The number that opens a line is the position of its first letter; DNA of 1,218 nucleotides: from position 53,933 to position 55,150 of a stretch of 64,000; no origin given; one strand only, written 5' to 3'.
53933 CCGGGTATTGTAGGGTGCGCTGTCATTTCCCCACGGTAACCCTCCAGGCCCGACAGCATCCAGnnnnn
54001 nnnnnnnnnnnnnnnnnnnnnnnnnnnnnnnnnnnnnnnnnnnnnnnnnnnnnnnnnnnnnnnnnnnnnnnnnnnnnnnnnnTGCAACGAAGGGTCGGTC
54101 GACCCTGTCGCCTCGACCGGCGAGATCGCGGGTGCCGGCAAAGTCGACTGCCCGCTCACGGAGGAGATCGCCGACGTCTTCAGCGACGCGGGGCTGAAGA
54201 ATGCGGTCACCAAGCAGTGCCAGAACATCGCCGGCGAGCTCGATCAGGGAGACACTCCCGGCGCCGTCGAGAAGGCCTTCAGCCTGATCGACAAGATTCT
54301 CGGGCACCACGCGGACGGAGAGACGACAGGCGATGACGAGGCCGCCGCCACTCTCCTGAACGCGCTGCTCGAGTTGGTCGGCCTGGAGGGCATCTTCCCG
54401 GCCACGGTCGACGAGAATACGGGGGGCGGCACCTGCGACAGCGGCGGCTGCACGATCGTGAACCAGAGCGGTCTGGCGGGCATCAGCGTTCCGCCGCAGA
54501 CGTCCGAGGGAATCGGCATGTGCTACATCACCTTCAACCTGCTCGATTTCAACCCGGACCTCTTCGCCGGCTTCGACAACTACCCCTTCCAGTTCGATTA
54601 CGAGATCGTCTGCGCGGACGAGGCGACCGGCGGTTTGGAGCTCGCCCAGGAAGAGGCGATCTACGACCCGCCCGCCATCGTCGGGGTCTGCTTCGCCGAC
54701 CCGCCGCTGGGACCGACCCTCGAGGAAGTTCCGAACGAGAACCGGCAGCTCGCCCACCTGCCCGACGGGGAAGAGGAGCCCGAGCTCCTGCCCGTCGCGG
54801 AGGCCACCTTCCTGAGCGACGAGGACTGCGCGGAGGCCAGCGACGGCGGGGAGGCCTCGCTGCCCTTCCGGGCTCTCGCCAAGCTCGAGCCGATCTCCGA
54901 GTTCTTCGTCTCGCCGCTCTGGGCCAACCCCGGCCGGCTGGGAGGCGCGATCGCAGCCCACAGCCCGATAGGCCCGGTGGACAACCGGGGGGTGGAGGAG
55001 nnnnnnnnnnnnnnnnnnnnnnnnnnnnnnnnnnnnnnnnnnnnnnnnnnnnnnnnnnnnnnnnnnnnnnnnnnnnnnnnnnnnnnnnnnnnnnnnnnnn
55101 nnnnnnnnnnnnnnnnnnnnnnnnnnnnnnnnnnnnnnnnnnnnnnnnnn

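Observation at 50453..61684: Divergent pair of zinc-ribbon + nucleotidyl-cyclase + STAND ATPase + TPR giants flanking paralogous lipoproteins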

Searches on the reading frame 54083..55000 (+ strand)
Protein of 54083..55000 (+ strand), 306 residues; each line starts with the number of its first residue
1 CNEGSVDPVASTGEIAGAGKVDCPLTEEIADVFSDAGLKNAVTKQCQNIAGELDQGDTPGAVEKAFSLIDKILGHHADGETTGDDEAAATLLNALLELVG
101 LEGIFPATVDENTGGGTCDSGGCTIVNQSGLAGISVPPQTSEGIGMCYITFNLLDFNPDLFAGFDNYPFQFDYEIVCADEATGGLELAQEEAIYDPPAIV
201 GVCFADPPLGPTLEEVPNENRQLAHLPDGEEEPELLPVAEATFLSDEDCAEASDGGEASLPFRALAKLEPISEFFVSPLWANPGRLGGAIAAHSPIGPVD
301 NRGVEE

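Call 11: find_homologous_proteins(query=window:54083-55000:+)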
Query window:54083-55000:+ (306 aa): 20 proteins with E <= 0.001 among 4011 candidates.
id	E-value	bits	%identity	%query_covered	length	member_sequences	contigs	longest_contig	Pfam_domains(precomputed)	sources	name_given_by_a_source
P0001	1.5e-200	683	100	100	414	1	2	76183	PF13620.13,PF22904.4,PF17210.10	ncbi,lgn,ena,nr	ncbi:MAG TPA: carboxypeptidase-like regulatory domain-containing protein [Gemmatimonadota bacterium]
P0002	2.8e-166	571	83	99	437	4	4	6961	PF16640.12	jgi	jgi:hypothetical protein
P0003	9.8e-166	569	84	100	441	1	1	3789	-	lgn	-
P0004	4.9e-163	560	84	100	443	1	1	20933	-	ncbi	ncbi:MAG: hypothetical protein ACRELU_12775 [Gemmatimonadota bacterium]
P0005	8.0e-160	549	80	100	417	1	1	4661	PF13620.13,PF22904.4,PF17210.10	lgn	-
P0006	2.4e-159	548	83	98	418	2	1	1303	-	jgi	jgi:hypothetical protein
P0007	8.6e-156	536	81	99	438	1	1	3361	PF16640.12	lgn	-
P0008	6.6e-155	533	80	100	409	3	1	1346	PF13715.13,PF13620.13,PF22904.4,PF17210.10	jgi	jgi:hypothetical protein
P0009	1.4e-154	532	80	100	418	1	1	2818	PF13715.13,PF13620.13,PF22904.4,PF17210.10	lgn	-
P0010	1.3e-150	519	79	100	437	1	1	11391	PF16640.12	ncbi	-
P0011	1.3e-150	519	78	100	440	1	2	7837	-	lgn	-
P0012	2.1e-150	518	77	100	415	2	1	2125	PF13620.13,PF22904.4,PF17210.10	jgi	jgi:hypothetical protein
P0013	2.7e-149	515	79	100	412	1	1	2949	PF13715.13,PF13620.13,PF22904.4,PF17210.10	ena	-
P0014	9.1e-148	510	77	99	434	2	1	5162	PF16640.12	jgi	jgi:hypothetical protein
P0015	1.9e-147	509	80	96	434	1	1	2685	-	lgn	-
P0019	2.2e-52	196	50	79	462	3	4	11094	-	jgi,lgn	jgi:hypothetical protein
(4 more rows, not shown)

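Call 12: find_encoding_contigs(protein=P0004, flank=10000, max_places=3)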
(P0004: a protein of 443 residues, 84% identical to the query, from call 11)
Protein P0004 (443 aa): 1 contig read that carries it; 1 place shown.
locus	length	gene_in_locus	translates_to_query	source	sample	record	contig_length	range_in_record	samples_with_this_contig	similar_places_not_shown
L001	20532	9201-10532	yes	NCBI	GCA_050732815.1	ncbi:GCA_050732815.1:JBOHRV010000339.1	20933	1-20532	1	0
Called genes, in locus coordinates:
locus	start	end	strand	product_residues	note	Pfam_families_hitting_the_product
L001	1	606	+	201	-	PF00702:Hydrolase, PF13419:HAD_2, PF13242:Hydrolase_like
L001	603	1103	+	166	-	-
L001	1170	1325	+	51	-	-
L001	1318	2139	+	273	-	PF00106:adh_short, PF01370:Epimerase (weak), PF08659:KR, PF13460:NAD_binding_10 (faint), PF13561:adh_short_C2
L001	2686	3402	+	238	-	PF14234:DUF4336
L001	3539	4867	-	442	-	PF02812:ELFV_dehydrog_N, PF00208:ELFV_dehydrog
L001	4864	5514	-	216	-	PF00230:MIP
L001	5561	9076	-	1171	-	PF13240:Zn_Ribbon_1 (weak), PF00211:Guanylate_cyc, PF13191:AAA_16, PF07719:TPR_2 (faint), PF13374:TPR_10 (faint), PF17874:TPR_MalT (faint), PF00515:TPR_1 (faint), PF13424:TPR_12, +1 more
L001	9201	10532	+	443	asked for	-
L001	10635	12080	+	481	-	PF13231:PMT_2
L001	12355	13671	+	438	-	-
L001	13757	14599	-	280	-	-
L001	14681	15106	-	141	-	PF01451:LMWPc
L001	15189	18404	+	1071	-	PF00211:Guanylate_cyc, PF13240:Zn_Ribbon_1 (weak), PF13191:AAA_16, PF07719:TPR_2 (faint), PF13374:TPR_10 (faint), PF13424:TPR_12 (weak), PF17874:TPR_MalT (weak), PF13424:TPR_12 (weak), +1 more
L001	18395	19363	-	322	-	PF19187:HTH_PafC, PF13280:WYL, PF25583:WCX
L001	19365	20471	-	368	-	PF13280:WYL, PF25583:WCX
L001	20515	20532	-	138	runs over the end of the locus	?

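Call 13: find_encoding_contigs(protein=P0019, flank=10000, max_places=4)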
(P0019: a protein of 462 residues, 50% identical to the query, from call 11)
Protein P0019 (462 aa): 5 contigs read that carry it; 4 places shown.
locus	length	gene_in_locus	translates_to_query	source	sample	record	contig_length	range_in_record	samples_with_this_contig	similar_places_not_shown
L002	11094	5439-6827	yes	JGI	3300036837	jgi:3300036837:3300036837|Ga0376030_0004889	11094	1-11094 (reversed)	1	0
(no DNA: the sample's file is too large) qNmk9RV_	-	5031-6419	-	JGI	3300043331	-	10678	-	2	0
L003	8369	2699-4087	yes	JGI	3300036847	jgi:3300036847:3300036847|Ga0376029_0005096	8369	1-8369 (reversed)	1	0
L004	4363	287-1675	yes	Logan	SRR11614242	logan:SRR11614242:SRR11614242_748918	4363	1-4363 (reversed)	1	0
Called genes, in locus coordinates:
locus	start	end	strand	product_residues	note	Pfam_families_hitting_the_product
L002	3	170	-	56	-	?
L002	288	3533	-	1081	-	PF00211:Guanylate_cyc, PF13191:AAA_16, PF07719:TPR_2 (faint), PF13374:TPR_10 (faint), PF00515:TPR_1 (faint), PF13424:TPR_12, PF17874:TPR_MalT (weak)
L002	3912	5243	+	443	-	-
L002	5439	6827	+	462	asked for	-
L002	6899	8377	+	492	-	PF02366:PMT (weak), PF13231:PMT_2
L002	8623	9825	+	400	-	-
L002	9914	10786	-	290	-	-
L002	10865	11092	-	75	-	?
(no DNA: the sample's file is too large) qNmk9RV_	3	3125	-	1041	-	?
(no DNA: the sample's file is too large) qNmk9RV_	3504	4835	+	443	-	-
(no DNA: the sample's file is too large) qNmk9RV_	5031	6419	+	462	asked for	-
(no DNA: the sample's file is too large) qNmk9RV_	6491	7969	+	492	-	PF02366:PMT (weak), PF13231:PMT_2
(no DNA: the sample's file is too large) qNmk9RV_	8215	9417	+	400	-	-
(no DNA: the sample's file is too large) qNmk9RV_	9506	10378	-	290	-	-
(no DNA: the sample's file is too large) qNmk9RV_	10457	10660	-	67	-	-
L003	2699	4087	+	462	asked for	-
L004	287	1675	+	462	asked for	-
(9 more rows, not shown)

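Call 14: find_encoding_contigs(protein=P0010, flank=10000, max_places=3)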
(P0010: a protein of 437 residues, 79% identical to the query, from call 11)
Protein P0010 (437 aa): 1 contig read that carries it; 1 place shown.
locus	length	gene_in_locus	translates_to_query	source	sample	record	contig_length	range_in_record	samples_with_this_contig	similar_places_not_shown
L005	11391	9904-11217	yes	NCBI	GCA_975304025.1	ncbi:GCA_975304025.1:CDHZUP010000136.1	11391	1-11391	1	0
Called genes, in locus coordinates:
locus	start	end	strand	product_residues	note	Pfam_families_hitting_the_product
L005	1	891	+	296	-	?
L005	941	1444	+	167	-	PF04306:DUF456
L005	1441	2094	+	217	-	PF00702:Hydrolase, PF12710:HAD, PF13419:HAD_2, PF13242:Hydrolase_like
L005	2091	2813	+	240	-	PF01522:Polysacc_deac_1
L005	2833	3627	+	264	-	PF00106:adh_short, PF01370:Epimerase (weak), PF08659:KR, PF13561:adh_short_C2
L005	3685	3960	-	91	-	PF02201:SWIB, PF26291:SWIB_eIF2D (weak)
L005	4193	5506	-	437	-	PF02812:ELFV_dehydrog_N, PF00208:ELFV_dehydrog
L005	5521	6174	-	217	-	PF00230:MIP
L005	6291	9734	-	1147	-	PF13240:Zn_Ribbon_1 (weak), PF00211:Guanylate_cyc, PF13191:AAA_16, PF07719:TPR_2 (faint), PF00515:TPR_1 (faint), PF17874:TPR_MalT (faint), PF13424:TPR_12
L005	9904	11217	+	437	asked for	PF16640:Big_3_5 (weak)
